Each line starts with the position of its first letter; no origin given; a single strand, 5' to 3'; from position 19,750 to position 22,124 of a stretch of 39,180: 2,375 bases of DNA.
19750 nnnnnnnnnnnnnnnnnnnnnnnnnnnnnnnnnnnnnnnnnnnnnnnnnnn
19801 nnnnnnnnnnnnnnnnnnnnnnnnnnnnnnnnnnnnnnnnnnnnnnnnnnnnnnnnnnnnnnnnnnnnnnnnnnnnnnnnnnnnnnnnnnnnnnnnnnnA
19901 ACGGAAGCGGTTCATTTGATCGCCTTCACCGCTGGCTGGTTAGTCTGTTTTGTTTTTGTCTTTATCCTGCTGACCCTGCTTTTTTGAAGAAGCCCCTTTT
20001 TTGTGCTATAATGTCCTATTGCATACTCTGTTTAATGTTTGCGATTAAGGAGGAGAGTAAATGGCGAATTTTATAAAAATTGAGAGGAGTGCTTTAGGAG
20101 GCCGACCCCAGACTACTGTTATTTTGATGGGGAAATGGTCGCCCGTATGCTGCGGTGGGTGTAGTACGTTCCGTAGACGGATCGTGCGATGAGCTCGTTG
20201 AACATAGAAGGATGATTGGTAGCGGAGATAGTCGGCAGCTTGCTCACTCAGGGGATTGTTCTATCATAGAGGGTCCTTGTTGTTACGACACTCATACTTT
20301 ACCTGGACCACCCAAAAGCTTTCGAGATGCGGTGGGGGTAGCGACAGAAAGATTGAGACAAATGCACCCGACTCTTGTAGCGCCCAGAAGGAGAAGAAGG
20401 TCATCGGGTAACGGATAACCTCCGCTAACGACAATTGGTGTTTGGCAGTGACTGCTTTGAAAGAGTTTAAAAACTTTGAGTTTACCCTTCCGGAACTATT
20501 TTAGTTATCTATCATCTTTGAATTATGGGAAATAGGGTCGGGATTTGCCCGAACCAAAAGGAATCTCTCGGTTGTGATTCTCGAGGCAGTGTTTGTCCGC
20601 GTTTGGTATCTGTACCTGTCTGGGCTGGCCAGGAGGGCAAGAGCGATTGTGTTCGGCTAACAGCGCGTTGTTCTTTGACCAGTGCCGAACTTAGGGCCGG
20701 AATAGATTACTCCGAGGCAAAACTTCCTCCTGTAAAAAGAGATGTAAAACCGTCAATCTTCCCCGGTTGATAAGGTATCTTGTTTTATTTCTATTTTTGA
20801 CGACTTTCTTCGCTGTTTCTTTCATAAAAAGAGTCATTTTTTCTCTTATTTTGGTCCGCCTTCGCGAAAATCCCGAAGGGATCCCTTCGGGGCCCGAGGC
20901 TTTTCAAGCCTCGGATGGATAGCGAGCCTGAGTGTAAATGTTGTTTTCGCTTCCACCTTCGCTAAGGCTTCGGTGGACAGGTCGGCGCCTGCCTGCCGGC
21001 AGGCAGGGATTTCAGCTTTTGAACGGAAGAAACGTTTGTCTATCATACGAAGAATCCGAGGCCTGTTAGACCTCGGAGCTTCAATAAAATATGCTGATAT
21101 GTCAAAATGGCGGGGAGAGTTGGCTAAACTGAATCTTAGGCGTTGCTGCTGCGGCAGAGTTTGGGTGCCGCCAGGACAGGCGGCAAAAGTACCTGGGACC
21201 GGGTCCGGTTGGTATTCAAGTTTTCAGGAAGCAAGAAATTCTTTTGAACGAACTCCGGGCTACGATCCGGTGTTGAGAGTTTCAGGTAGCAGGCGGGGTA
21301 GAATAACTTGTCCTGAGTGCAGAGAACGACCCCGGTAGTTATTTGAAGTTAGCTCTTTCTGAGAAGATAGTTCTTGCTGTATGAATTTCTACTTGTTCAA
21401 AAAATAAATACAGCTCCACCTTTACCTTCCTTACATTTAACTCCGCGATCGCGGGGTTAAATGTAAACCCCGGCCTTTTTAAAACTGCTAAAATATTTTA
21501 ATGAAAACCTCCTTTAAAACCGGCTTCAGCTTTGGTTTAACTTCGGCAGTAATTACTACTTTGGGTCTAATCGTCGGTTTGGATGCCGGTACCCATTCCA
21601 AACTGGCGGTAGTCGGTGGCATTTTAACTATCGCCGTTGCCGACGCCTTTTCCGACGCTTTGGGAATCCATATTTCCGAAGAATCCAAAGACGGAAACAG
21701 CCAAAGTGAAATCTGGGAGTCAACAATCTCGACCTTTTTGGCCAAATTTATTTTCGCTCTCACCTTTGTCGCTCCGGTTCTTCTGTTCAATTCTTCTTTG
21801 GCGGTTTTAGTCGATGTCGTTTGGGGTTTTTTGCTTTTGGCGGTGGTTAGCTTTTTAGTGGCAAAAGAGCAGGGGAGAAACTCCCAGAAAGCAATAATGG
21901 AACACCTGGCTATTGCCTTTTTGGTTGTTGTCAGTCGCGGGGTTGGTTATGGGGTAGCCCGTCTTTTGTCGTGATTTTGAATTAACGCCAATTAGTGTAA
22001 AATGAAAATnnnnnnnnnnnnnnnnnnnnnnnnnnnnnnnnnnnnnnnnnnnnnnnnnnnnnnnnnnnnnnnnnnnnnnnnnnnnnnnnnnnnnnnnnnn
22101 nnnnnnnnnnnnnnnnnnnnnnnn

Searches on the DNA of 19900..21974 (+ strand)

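Call 5: search_rna_families(source=window, start=19900, end=21600, threshold=evalue, max_evalue=10, show_alignments=3)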
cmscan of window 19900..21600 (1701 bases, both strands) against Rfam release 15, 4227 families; matches with E-value up to 10: 2.
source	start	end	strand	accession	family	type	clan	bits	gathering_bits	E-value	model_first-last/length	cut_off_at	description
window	21430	21465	-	RF04230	mir-9261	Gene; miRNA;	-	21.1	86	0.39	1-92/92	no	mir-9261 microRNA precursor family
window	20609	20710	+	RF03109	Thermales-rpoB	Cis-reg;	-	15.3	77.3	5.2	1-89/89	no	Thermales-rpoB RNA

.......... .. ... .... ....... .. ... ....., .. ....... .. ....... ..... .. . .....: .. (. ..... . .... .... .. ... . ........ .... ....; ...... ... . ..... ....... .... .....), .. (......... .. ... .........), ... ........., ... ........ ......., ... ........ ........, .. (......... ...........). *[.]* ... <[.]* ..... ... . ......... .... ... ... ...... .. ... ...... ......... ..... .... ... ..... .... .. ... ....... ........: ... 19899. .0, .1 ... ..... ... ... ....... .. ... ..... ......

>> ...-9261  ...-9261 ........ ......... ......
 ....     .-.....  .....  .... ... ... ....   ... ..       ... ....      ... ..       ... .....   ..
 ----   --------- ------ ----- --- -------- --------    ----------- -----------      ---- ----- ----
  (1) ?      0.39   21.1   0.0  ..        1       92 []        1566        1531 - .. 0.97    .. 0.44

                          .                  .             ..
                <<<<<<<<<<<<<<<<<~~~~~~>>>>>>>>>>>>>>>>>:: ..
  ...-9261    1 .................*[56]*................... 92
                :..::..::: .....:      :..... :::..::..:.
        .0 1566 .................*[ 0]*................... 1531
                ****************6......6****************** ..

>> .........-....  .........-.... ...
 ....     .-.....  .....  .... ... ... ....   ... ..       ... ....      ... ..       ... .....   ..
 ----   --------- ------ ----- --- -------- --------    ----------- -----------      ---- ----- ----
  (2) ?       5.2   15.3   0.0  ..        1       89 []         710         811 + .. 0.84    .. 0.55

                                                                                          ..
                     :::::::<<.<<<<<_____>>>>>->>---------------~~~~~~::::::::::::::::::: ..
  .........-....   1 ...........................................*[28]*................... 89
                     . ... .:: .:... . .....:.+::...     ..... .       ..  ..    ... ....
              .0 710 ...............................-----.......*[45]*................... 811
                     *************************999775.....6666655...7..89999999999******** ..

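Call 75: search_rna_families(source=L001, start=600, end=1800, threshold=evalue, max_evalue=1)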
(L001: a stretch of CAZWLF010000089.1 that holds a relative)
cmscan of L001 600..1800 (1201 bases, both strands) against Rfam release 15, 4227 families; matches with E-value up to 1: 1.
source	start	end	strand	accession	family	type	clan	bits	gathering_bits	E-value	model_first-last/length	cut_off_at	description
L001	600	796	-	RF01894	PCA3_2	Gene; lncRNA;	-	12.8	100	0.61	1-192/409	3'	Prostate cancer antigen RNA 3 conserved region 2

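Call 80: search_dna_similar(query=window:20020-21480:+, collection=phages, mode=distant, max_rows=5)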
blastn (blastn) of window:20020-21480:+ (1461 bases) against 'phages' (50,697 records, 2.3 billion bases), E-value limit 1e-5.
No match.

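Call 81: search_dna_similar(query=window:20020-21480:+, collection=plasmids, mode=distant, max_rows=5)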
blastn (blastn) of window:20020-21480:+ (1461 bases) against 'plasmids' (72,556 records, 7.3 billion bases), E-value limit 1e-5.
No match.

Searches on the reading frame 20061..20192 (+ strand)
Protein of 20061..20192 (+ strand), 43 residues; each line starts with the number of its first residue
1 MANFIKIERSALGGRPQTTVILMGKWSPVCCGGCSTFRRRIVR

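Call 11: search_protein_families(library=pfam, proteins=[window:20061-20192:+], max_evalue=10)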
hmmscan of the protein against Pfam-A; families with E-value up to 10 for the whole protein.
window:20061-20192:+ (43 aa): 0 families

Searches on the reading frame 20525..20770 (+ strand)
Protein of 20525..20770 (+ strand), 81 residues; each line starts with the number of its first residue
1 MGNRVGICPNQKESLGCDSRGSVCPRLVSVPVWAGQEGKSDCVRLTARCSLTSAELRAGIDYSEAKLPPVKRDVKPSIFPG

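Call 11: search_protein_families(library=pfam, proteins=[window:20525-20770:+], max_evalue=10)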
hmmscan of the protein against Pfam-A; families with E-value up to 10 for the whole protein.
window:20525-20770:+ (81 aa): 0 families

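Call 35: search_protein_families(library=phrogs, proteins=[window:20525-20767:+], max_evalue=10)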
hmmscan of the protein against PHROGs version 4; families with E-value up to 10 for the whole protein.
window:20525-20767:+ (81 aa): 0 families

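Call 36: search_protein_families(library=ncbifam, proteins=[window:20525-20767:+], max_evalue=10)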
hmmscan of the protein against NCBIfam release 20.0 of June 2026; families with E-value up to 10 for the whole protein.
window:20525-20767:+ (81 aa): 0 families

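Call 39: find_homologous_proteins(query=window:20525-20767:+, max_evalue=0.01)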
Query window:20525-20767:+ (81 aa): 1 proteins with E <= 0.01 among 1 candidates.
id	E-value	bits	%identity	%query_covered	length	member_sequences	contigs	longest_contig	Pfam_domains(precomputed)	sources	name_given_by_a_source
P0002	4.5e-48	179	100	100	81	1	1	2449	-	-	-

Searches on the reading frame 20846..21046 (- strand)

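Call 11: search_protein_families(library=pfam, proteins=[window:20846-21046:-], max_evalue=10)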
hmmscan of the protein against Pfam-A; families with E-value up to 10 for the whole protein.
window:20846-21046:- (66 aa): 1 family
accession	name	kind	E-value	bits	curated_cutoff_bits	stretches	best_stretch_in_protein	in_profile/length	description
PF14407.11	Frankia_peptide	-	0.17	12.6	48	1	15-49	26-63/63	Ribosomally synthesized peptide prototyped by Frankia Franean1_4349.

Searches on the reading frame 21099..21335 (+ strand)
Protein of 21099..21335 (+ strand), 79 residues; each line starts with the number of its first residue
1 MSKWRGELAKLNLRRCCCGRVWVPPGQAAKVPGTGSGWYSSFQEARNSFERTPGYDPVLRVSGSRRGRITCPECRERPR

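Call 23: find_homologous_proteins(query=window:21099-21335:+, max_evalue=0.01)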
Query window:21099-21335:+: no candidate shares three 5-residue words with the query. No homologue found.

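Call 34: search_protein_families(library=pfam, proteins=[window:21099-21335:+], max_evalue=10)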
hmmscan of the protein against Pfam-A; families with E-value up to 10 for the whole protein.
seq(79 aa): 0 families

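Call 35: search_protein_families(library=phrogs, proteins=[window:21099-21335:+], max_evalue=10)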
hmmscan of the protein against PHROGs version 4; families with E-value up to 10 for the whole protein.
seq(79 aa): 1 family
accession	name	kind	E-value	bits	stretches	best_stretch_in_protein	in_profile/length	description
phrog_7026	-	unknown function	0.26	12.1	1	29-49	128-148/167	-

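Call 36: search_protein_families(library=ncbifam, proteins=[window:21099-21335:+], max_evalue=10)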
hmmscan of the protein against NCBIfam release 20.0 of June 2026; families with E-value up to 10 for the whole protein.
seq(79 aa): 0 families

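Call 46: search_protein_representatives(protein=window:21099-21335:+)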
Query: 79 residues. Proteins with E-value up to 0.001 (for the whole library): 15; up to 1e-10: 6; up to 1e-30: 0. The best 15 are listed.
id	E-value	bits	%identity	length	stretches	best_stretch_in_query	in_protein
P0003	2.0e-18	82.6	52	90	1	4-74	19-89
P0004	3.1e-18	82.0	51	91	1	5-77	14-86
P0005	9.3e-14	67.7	51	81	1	4-75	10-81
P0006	3.3e-13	65.9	49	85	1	1-77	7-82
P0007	5.2e-13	65.3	50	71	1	7-75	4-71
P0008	1.2e-12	64.1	48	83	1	5-75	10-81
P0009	2.3e-08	50.4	44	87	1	5-75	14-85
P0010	7.7e-08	48.8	45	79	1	2-77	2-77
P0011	2.1e-06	44.2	43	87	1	5-75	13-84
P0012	2.1e-06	44.1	46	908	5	23-56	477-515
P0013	2.8e-06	43.8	41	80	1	5-75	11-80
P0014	1.6e-05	41.4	35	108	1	4-79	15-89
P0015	1.0e-04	38.8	43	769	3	41-62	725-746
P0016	1.7e-04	38.1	40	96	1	5-75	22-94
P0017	1.8e-04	38.0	44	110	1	5-75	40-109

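Call 48: find_encoding_contigs(protein=P0003, flank=4000, max_places=4)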
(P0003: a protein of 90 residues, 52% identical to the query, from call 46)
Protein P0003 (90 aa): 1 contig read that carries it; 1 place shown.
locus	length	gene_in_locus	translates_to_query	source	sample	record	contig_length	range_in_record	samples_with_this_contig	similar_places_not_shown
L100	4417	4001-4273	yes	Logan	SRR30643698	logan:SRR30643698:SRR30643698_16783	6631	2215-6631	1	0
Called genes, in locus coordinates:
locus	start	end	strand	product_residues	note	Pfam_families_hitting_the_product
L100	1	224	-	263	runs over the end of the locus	PF01875:Memo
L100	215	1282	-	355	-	PF04055:Radical_SAM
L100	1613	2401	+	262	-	PF04015:DUF362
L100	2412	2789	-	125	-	PF01687:Flavokinase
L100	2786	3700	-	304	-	PF00892:EamA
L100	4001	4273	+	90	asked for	-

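Call 49: search_protein_families(library=pfam, alignment_id=A2, max_evalue=1)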
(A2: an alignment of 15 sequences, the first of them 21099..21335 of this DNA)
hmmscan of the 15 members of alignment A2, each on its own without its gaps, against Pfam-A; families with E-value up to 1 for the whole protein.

A. member 1, window:21099-21335:+ (79 aa): 0 families

B. families by the number of members that match (of 15 scanned): 20 families
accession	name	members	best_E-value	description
PF24292.1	DUF7479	2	0.099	Domain of unknown function (DUF7479)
PF10571.15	UPF0547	2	0.79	Uncharacterised protein family UPF0547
PF13878.12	zf-C2H2_3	1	0.0044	zinc-finger of acetyl-transferase ESCO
PF06827.20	zf-FPG_IleRS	1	0.024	Zinc finger found in FPG and IleRS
PF13453.11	Zn_ribbon_TFIIB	1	0.029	Transcription factor zinc-finger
PF10893.13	Phage_186_Fil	1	0.036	Bacteriophage 186, Fil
PF09151.16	DUF1936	1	0.038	Domain of unknown function (DUF1936)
PF01396.24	Zn_ribbon_Top1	1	0.048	Topoisomerase DNA binding C4 zinc finger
PF24749.2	DUF7695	1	0.069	Domain of unknown function (DUF7695)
PF12061.13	NB-LRR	1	0.071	Late blight resistance protein R1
PF09723.15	Zn_ribbon_8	1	0.072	Zinc ribbon domain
PF12172.15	zf-ChsH2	1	0.081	ChsH2, rubredoxin-like zinc ribbon domain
PF24455.1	DUF7571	1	0.17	Family of unknown function (DUF7571)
PF21276.3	ZNF512_C2HC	1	0.17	Zinc finger protein 512, C2HC zinc finger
PF21562.3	Gp63_3rd_G7C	1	0.19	G7C, Tail fiber protein, domain 3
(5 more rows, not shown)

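Call 50: find_encoding_contigs(protein=P0004, flank=4000, max_places=3)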
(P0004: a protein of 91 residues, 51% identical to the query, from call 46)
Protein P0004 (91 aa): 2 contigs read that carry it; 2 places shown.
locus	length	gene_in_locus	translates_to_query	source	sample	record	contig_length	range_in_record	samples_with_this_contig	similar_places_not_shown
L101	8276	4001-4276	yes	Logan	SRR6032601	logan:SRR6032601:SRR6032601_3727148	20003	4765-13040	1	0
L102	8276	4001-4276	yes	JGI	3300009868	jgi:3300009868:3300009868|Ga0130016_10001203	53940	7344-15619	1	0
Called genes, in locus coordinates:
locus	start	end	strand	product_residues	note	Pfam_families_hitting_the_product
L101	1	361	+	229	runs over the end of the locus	PF00005:ABC_tran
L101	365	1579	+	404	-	PF12704:MacB_PCD, PF02687:FtsX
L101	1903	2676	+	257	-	PF05116:S6PP (weak), PF08282:Hydrolase_3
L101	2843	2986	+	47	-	-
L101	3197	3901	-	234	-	-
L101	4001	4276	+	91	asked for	-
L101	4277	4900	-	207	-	PF03193:RsgA_GTPase (faint), PF00350:Dynamin_N (faint), PF01926:MMR_HSR1, PF02421:FeoB_N, PF00009:GTP_EFTU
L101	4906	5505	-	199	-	PF02142:MGS, PF01808:AICARFT_IMPCHas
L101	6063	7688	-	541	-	-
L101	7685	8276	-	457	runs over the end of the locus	PF13489:Methyltransf_23 (faint)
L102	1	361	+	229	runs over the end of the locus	PF00005:ABC_tran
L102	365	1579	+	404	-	PF12704:MacB_PCD, PF02687:FtsX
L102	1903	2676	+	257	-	PF05116:S6PP (weak), PF08282:Hydrolase_3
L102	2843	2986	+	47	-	-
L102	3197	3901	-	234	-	-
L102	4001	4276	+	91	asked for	-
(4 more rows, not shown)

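Call 51: find_encoding_contigs(protein=P0005, flank=4000, max_places=3)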
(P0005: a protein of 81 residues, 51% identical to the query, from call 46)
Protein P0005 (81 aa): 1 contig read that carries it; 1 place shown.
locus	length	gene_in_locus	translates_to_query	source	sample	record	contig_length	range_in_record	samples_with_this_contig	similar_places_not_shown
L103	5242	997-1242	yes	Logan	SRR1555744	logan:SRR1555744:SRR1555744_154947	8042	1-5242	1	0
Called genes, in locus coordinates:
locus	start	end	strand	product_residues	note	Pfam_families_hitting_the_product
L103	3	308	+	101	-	?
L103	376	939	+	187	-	-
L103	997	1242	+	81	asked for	-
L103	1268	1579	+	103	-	PF03091:CutA1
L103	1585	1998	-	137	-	PF00293:NUDIX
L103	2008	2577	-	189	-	PF00561:Abhydrolase_1 (weak), PF06821:Ser_hydrolase, PF12697:Abhydrolase_6 (faint)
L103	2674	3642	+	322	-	-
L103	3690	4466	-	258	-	-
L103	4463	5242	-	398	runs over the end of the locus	-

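Call 52: find_encoding_contigs(protein=P0006, flank=4000, max_places=3)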
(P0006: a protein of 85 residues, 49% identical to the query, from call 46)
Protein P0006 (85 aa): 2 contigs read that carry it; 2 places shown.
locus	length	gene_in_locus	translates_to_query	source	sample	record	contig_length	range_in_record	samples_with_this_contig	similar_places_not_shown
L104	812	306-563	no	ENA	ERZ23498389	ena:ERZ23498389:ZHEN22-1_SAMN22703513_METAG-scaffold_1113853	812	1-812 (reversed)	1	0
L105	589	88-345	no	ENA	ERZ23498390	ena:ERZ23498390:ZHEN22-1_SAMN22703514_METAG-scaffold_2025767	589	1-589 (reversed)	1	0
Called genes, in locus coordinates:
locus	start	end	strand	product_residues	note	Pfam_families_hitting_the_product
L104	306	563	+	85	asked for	-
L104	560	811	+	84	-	?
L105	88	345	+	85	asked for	-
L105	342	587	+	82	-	?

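Call 53: find_encoding_contigs(protein=P0008, flank=4000, max_places=3)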
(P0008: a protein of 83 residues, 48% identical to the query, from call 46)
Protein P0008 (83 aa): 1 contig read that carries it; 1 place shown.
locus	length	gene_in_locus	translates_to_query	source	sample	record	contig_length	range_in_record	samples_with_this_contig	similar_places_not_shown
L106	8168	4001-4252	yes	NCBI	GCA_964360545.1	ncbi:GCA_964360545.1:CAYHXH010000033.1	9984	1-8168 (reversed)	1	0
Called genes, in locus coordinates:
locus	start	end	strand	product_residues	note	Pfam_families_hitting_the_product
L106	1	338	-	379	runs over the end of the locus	PF18933:PsbP_2 (weak), PF01789:PsbP (faint)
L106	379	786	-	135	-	PF01850:PIN, PF16289:PIN_12 (weak)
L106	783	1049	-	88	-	-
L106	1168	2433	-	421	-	-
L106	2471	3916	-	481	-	PF00579:tRNA-synt_1b, PF01588:tRNA_bind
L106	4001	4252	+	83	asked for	-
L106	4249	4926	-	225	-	PF13489:Methyltransf_23 (weak), PF08241:Methyltransf_11 (weak), PF13649:Methyltransf_25 (faint)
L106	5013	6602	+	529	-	-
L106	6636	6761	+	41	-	-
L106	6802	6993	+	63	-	-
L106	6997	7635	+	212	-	PF02661:Fic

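Call 58: search_solved_structures(query=A3, max_evalue=1)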
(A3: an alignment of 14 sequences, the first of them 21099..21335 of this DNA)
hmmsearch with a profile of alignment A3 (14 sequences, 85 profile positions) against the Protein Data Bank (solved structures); distinct sequences matched with E-value up to 1: 0.

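Call 61: predict_structure(alignment_id=A3)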
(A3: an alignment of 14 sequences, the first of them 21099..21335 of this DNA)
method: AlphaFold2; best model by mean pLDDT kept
length: 79 residues; sequences in the alignment: 14
mean_pLDDT: 91.6   pTM: 0.77
mean pLDDT of the five models: 91.6, 90.1, 89.7, 89.4, 84.3
residues with pLDDT >= 90: 65; 70-90: 9; 50-70: 4; < 50: 1
segments of 3 or more residues with pLDDT < 50: none
pLDDT, mean of each block of 10 residues (from residue 1): 78 96 97 95 96 95 91 85
secondary structure, 60 per line:
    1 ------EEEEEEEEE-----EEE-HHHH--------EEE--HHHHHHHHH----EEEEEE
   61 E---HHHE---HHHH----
elements in order: E7-15 E21-23 H25-28 E37-39 H42-50 E55-61 H72-75

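Call 65: fold_search(model_id=the predicted structure, library=pdb)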
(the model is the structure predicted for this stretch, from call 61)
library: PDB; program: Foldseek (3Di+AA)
matches with E <= 10: 21; with E <= 0.001: 0
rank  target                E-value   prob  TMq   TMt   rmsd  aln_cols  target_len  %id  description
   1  7qix_S                1.7e+00  0.07  0.33  0.22  11.9       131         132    9  Specific features and methylation sites of a plant ribosome. 40S body ribosomal subunit. (released 2022-06-15)
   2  9j9h_y                2.6e+00  0.04  0.29  0.20  11.7       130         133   10  High-resolution cryo-EM structure of the Plasmodium falciparum 80S ribosome bound to RACK1 and E-tRNA (released 2025-06-04)
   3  7oya_O2               2.7e+00  0.05  0.31  0.21  12.3       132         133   11  Cryo-EM structure of the 1 hpf zebrafish embryo 80S ribosome (released 2022-07-13)
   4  5a2q_O                3.1e+00  0.05  0.33  0.21  11.9       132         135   11  Structure of the HCV IRES bound to the human ribosome (released 2015-07-15)
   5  8a3w_SO               4.0e+00  0.04  0.32  0.21  12.2       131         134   12  CRYO-EM STRUCTURE OF LEISHMANIA MAJOR 80S RIBOSOME : WILD TYPE (released 2023-12-20)
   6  2y4o_A                4.0e+00  0.01  0.16  0.04  11.5        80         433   11  Crystal Structure of PaaK2 in complex with phenylacetyl adenylate (released 2011-03-09)
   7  7nkd_d                5.6e+00  0.02  0.17  0.06   9.4        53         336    9  Mycobacterium smegmatis ATP synthase b-delta state 1 (released 2021-11-03)
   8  2muy_MODEL_1_A        5.6e+00  0.01  0.18  0.18  12.7        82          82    8  The solution structure of the FtsH periplasmic N-domain (released 2015-01-28)
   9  8btk_An               6.4e+00  0.03  0.33  0.21  12.0       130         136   10  Structure of the TRAP complex with the Sec translocon and a translating ribosome (released 2023-05-24)
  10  2glw_MODEL_1_A        6.4e+00  0.01  0.19  0.17  10.0        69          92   14  The solution structure of PHS018 from pyrococcus horikoshii (released 2006-12-05)
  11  7qsd_Q                6.8e+00  0.01  0.22  0.16  11.8        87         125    9  Bovine complex I in the active state at 3.1 A (released 2022-03-02)
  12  1o8b_B                7.8e+00  0.04  0.32  0.15   5.2        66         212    3  Structure of Escherichia coli ribose-5-phosphate isomerase, RpiA, complexed with arabinose-5-phosphate. (released 2003-01-24)
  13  7nkq_d                8.3e+00  0.04  0.23  0.07   7.8        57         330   10  Mycobacterium smegmatis ATP synthase b-delta state 3 (released 2021-10-27)
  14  1zcc_E                8.3e+00  0.02  0.29  0.12  10.3        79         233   11  Crystal structure of glycerophosphodiester phosphodiesterase from Agrobacterium tumefaciens str.C58 (released 2005-05-03)
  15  8ud1_1Q               8.3e+00  0.01  0.22  0.15  11.8        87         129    9  High resolution in-situ structure of complex I in respiratory supercomplex (composite) (released 2024-06-19)
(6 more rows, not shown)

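Call 69: fold_search(model_id=the predicted structure, library=viral)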
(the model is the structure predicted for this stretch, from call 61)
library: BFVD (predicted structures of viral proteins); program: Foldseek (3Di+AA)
matches with E <= 10: 54; with E <= 0.001: 0
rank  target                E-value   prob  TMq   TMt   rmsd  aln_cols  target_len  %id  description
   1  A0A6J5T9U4            1.0e+00  0.23  0.40  0.33   5.1        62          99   10  Uncharacterized protein [uncultured Caudovirales phage]
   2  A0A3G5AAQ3            1.5e+00  0.06  0.24  0.08  11.4        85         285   12  Uncharacterized protein [Hyperionvirus sp.]
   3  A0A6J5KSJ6            2.1e+00  0.13  0.41  0.29   5.0        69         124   10  Uncharacterized protein [uncultured Caudovirales phage]
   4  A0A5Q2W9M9            2.1e+00  0.02  0.23  0.14  11.4        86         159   17  (no name in the UniProt tables at hand)
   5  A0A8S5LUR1            2.4e+00  0.15  0.43  0.07   4.0        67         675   15  DNA-directed DNA polymerase [Tectiviridae sp. cthzn51]
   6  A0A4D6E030            2.6e+00  0.12  0.40  0.32   4.2        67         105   16  (no name in the UniProt tables at hand)
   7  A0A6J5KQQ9            2.7e+00  0.06  0.33  0.25   6.8        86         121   14  Uncharacterized protein [uncultured Caudovirales phage]
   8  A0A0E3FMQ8            3.3e+00  0.05  0.30  0.26   9.6        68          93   15  Uncharacterized protein [Synechococcus phage ACG-2014f]
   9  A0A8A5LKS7            3.5e+00  0.08  0.35  0.21   7.1        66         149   15  (no name in the UniProt tables at hand)
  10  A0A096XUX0            3.5e+00  0.05  0.32  0.24   6.5        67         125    9  (no name in the UniProt tables at hand)
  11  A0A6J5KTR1            3.8e+00  0.11  0.40  0.32   3.4        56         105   12  Uncharacterized protein [uncultured Caudovirales phage]
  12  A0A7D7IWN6            3.8e+00  0.09  0.36  0.38   3.8        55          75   11  (no name in the UniProt tables at hand)
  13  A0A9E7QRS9            3.8e+00  0.05  0.32  0.20   5.3       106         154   16  Uncharacterized protein [Gordonia phage OtterstedtS21]
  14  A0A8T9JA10            3.8e+00  0.01  0.15  0.07  12.6        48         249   19  (no name in the UniProt tables at hand)
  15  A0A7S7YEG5            4.0e+00  0.08  0.42  0.42   5.4        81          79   10  Uncharacterized protein [Medusavirus stheno T3]
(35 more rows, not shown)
